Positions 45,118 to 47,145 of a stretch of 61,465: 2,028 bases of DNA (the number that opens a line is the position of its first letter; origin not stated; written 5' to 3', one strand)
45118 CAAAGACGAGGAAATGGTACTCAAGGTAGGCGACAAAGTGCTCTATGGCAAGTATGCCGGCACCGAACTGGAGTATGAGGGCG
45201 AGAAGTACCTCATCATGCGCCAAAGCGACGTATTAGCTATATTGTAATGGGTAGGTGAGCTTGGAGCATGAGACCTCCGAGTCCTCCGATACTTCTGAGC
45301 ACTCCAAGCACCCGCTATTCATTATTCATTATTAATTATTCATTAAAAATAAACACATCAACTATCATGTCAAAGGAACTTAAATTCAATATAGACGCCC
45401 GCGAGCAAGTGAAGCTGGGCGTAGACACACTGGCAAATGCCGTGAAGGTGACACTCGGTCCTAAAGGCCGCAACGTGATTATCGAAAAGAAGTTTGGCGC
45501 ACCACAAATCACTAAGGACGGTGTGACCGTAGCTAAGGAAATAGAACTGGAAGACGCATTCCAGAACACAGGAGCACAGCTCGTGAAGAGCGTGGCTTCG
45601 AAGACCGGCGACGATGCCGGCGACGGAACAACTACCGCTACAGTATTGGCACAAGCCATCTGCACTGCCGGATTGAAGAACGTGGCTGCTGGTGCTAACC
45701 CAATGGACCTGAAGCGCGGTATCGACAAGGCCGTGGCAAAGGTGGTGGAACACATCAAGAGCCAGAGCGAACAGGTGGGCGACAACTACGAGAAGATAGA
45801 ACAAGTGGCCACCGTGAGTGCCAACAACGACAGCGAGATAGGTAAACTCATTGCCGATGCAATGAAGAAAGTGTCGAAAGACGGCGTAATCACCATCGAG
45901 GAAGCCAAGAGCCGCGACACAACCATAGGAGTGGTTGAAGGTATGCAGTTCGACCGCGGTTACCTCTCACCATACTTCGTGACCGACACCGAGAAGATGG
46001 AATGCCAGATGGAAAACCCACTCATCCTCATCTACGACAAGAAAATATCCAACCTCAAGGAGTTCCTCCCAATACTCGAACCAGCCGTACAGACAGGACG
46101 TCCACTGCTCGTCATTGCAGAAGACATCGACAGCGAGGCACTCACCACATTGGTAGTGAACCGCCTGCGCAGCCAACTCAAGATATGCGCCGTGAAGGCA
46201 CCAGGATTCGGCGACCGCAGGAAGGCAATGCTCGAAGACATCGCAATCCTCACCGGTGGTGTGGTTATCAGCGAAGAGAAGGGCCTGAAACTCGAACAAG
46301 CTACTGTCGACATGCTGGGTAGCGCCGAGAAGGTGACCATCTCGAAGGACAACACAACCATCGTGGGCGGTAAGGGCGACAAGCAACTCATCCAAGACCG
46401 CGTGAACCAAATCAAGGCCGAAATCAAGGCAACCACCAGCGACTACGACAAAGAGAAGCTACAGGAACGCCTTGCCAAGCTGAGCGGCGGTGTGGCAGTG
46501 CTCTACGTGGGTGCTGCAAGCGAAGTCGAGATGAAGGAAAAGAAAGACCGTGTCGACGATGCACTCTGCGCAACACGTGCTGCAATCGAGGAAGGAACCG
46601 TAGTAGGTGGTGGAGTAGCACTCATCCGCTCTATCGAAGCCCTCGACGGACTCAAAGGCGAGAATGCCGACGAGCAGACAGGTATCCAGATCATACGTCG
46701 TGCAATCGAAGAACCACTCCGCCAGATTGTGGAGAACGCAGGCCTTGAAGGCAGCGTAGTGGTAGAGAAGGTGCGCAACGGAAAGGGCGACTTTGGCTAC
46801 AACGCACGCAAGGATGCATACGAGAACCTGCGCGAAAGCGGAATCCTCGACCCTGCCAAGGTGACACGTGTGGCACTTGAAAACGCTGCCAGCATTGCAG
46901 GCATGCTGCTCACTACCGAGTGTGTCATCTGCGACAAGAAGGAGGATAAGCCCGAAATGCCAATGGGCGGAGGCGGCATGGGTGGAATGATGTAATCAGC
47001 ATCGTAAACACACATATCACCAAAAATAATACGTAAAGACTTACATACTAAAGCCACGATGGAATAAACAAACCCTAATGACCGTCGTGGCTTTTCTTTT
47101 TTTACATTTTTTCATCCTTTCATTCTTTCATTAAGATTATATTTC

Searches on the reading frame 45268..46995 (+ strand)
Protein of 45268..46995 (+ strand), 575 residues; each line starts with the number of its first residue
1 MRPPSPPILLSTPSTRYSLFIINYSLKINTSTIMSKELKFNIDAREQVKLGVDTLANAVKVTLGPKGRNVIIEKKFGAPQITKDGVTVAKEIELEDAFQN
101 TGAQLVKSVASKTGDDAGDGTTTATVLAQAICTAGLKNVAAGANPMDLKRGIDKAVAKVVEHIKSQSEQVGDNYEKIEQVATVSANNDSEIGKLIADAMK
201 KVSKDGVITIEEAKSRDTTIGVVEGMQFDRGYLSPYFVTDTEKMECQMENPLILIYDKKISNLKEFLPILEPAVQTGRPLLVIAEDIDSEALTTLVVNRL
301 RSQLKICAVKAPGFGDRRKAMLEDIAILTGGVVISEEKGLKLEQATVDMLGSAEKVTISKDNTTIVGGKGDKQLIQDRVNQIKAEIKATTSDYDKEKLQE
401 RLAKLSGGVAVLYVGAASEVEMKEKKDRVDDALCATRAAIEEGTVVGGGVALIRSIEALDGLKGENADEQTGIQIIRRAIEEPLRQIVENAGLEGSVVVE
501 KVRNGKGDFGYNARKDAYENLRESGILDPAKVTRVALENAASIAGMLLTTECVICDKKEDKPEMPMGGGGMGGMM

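Call 38: search_protein_families(library=pfam, proteins=[window:45268-46995:+], max_evalue=0.01)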
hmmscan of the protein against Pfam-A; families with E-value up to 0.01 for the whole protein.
window:45268-46995:+ (575 aa): 1 family
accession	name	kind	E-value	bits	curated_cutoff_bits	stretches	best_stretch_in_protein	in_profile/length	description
PF00118.29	Cpn60_TCP1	-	3.2e-78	264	34.3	1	55-557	1-489/490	TCP-1/cpn60 chaperonin family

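Call 64: list_cluster_members(proteins=[window:45367-46992:+, window:51356-52858:-, window:42822-43589:+])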
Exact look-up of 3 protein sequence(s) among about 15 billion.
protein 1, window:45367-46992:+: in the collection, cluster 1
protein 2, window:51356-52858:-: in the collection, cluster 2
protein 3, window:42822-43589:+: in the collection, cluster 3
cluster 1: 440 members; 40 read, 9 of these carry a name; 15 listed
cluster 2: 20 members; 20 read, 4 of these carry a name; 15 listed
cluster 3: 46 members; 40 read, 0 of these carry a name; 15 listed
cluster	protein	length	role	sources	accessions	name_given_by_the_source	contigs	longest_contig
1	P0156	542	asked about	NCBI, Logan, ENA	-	-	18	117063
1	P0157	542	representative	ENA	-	-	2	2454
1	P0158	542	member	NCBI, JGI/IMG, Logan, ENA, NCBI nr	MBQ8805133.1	MAG: chaperonin GroEL [Bacteroidaceae bacterium] | chaperonin GroEL [Bacteroidaceae bacterium]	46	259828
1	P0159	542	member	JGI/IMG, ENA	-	chaperonin GroEL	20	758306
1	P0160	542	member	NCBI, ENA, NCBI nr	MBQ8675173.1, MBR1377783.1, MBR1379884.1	MAG: chaperonin GroEL [Bacteroidaceae bacterium] | chaperonin GroEL [Bacteroidaceae bacterium]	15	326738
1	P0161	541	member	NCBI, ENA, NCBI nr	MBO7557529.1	MAG: chaperonin GroEL [Bacteroidaceae bacterium] | chaperonin GroEL [Bacteroidaceae bacterium]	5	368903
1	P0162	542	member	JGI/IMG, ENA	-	chaperonin GroEL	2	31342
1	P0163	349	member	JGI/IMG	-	chaperonin GroEL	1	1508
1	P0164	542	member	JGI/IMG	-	chaperonin GroEL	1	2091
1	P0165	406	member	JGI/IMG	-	chaperonin GroEL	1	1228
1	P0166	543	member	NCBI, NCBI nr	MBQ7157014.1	MAG: chaperonin GroEL [Bacteroidaceae bacterium] | chaperonin GroEL [Bacteroidaceae bacterium]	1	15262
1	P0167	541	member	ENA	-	-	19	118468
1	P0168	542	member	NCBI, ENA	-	-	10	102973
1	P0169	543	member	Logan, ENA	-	-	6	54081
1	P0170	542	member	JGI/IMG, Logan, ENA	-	-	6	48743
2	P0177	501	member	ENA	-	-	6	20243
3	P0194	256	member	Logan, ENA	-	-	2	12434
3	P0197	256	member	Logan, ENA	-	-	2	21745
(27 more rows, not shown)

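Call 65: find_encoding_contigs(protein=P0197, flank=3000, max_places=6)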
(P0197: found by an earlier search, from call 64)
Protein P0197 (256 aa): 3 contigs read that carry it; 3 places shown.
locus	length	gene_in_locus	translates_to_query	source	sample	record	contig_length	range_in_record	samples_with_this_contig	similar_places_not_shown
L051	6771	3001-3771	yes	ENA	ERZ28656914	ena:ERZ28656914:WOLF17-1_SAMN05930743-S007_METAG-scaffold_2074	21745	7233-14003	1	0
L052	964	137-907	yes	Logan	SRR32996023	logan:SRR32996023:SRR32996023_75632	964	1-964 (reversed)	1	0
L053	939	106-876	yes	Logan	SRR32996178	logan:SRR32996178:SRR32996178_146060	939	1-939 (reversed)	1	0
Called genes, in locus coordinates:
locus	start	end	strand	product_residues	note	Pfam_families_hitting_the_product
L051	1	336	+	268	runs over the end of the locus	PF04991:LicD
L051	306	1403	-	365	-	PF13439:Glyco_transf_4, PF13579:Glyco_trans_4_4, PF00534:Glycos_transf_1, PF13692:Glyco_trans_1_4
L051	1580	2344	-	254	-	PF00535:Glycos_transf_2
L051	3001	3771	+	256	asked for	PF06293:Kdo, PF01636:APH (faint)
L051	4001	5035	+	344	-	PF26334:Gtf3_N, PF26337:Gtf3_C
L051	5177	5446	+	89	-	PF00166:Cpn10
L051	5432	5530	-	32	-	-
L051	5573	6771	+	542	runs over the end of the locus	PF00118:Cpn60_TCP1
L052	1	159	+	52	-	?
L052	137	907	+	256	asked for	PF06293:Kdo, PF01636:APH (faint)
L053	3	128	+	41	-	?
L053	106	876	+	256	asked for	PF06293:Kdo, PF01636:APH (faint)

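Call 66: find_encoding_contigs(protein=P0194, flank=3000, max_places=6)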
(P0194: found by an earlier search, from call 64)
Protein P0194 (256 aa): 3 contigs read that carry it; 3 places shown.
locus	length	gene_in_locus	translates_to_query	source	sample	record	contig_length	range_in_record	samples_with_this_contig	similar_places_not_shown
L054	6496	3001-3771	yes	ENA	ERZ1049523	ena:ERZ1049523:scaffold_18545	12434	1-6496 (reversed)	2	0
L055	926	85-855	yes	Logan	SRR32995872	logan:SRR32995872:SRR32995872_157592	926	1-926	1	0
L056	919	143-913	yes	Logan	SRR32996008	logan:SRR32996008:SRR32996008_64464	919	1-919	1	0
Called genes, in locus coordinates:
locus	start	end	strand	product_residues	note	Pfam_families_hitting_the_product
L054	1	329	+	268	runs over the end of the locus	PF04991:LicD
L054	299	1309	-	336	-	PF13439:Glyco_transf_4, PF13579:Glyco_trans_4_4, PF00534:Glycos_transf_1, PF13692:Glyco_trans_1_4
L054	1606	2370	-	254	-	PF00535:Glycos_transf_2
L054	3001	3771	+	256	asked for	PF06293:Kdo, PF01636:APH (faint)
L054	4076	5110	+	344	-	PF26334:Gtf3_N, PF26337:Gtf3_C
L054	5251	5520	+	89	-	PF00166:Cpn10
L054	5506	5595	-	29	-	-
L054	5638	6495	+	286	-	?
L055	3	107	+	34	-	?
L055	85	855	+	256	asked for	PF06293:Kdo, PF01636:APH (faint)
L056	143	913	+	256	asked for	PF06293:Kdo, PF01636:APH (faint)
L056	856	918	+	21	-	?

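Call 78: find_encoding_contigs(protein=window:45367-46995:+, flank=5000, max_places=10)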
Protein window:45367-46995:+ (542 aa): 18 contigs read that carry it; 10 places shown.
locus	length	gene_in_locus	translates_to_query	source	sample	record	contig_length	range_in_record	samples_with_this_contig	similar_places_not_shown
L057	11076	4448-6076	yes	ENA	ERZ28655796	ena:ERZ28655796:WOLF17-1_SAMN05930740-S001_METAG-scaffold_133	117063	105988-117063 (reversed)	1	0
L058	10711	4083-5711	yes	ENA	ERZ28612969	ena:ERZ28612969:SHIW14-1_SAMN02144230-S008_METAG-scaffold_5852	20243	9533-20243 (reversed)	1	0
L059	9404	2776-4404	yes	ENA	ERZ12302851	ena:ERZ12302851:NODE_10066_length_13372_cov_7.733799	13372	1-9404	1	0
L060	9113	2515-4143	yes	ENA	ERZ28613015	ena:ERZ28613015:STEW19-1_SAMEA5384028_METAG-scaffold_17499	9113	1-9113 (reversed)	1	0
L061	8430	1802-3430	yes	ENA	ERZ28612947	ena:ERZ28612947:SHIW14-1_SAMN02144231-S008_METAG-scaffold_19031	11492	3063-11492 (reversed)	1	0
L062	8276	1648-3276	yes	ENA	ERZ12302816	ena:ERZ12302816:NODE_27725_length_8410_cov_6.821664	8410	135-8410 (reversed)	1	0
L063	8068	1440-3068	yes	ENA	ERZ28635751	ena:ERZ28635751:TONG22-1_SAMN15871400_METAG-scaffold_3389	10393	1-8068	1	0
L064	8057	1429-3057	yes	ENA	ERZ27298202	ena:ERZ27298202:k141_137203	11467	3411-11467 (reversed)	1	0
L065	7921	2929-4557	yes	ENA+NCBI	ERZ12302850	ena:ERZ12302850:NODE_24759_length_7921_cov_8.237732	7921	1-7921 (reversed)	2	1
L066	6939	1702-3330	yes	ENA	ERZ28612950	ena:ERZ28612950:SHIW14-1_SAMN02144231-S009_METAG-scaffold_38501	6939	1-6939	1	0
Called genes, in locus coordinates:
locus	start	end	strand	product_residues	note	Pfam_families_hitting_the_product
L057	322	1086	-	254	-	PF00535:Glycos_transf_2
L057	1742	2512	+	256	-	PF06293:Kdo, PF01636:APH (faint)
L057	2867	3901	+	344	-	PF26334:Gtf3_N, PF26337:Gtf3_C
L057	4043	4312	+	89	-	PF00166:Cpn10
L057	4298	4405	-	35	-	-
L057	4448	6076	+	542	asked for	PF00118:Cpn60_TCP1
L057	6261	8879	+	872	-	PF01624:MutS_I, PF05188:MutS_II, PF05192:MutS_III, PF05190:MutS_IV, PF00488:MutS_V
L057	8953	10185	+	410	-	PF01136:Peptidase_U32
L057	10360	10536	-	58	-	-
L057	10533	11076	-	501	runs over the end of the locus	PF00133:tRNA-synt_1 (faint), PF01406:tRNA-synt_1e, PF09334:tRNA-synt_1g (faint), PF09190:DALR_2, PF23493:CysS_C (weak)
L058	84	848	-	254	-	PF00535:Glycos_transf_2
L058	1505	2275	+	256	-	PF01636:APH (faint), PF06293:Kdo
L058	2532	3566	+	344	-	PF26334:Gtf3_N, PF26337:Gtf3_C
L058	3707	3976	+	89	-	PF00166:Cpn10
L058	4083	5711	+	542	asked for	PF00118:Cpn60_TCP1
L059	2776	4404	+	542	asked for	PF00118:Cpn60_TCP1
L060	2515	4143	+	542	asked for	PF00118:Cpn60_TCP1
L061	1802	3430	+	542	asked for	PF00118:Cpn60_TCP1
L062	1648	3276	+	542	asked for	PF00118:Cpn60_TCP1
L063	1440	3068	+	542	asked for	PF00118:Cpn60_TCP1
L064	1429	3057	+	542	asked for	PF00118:Cpn60_TCP1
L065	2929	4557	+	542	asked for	PF00118:Cpn60_TCP1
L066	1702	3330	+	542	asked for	PF00118:Cpn60_TCP1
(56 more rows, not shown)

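Call 81: find_encoding_contigs(protein=P0177, flank=4000, max_places=10)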
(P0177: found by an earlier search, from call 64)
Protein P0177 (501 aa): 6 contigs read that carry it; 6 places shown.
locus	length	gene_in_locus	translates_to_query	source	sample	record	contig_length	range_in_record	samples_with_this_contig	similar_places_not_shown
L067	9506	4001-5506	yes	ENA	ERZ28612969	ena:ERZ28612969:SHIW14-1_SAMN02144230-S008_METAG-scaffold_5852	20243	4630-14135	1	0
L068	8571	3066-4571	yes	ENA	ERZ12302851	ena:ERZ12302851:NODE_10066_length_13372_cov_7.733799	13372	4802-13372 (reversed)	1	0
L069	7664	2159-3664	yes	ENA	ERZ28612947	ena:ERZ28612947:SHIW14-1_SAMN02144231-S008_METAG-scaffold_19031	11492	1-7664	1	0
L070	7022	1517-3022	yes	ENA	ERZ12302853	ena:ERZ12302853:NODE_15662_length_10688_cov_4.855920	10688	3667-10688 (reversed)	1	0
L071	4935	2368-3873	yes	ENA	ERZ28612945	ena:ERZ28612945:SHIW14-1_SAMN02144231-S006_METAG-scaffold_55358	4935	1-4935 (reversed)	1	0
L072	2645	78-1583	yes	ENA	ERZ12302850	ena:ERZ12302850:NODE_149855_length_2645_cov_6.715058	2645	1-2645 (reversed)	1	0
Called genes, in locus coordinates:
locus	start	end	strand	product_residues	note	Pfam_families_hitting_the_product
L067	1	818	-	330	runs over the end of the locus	PF13593:SBF_like, PF03547:Mem_trans (weak), PF01758:SBF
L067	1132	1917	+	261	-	PF08713:DNA_alkylation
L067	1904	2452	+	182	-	PF00768:Peptidase_S11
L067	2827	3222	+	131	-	PF10990:DUF2809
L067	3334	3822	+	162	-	-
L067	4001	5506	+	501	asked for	PF00133:tRNA-synt_1 (faint), PF01406:tRNA-synt_1e, PF09334:tRNA-synt_1g (faint), PF09190:DALR_2, PF23493:CysS_C (weak)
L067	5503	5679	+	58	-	-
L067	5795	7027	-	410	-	PF01136:Peptidase_U32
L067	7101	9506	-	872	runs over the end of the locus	PF01624:MutS_I, PF05188:MutS_II, PF05192:MutS_III, PF05190:MutS_IV, PF00488:MutS_V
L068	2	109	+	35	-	?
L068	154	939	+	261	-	PF08713:DNA_alkylation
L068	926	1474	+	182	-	PF00768:Peptidase_S11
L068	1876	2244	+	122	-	PF10990:DUF2809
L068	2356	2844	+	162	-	-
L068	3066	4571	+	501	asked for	PF00133:tRNA-synt_1 (faint), PF01406:tRNA-synt_1e, PF09334:tRNA-synt_1g (faint), PF09190:DALR_2, PF23493:CysS_C (weak)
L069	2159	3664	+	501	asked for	PF00133:tRNA-synt_1 (faint), PF01406:tRNA-synt_1e, PF09334:tRNA-synt_1g (faint), PF09190:DALR_2, PF23493:CysS_C (weak)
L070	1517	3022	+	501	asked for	PF00133:tRNA-synt_1 (faint), PF01406:tRNA-synt_1e, PF09334:tRNA-synt_1g (faint), PF09190:DALR_2, PF23493:CysS_C (weak)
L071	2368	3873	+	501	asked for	PF00133:tRNA-synt_1 (faint), PF01406:tRNA-synt_1e, PF09334:tRNA-synt_1g (faint), PF09190:DALR_2, PF23493:CysS_C (weak)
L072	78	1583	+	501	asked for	PF00133:tRNA-synt_1 (faint), PF01406:tRNA-synt_1e, PF09334:tRNA-synt_1g (faint), PF09190:DALR_2, PF23493:CysS_C (weak)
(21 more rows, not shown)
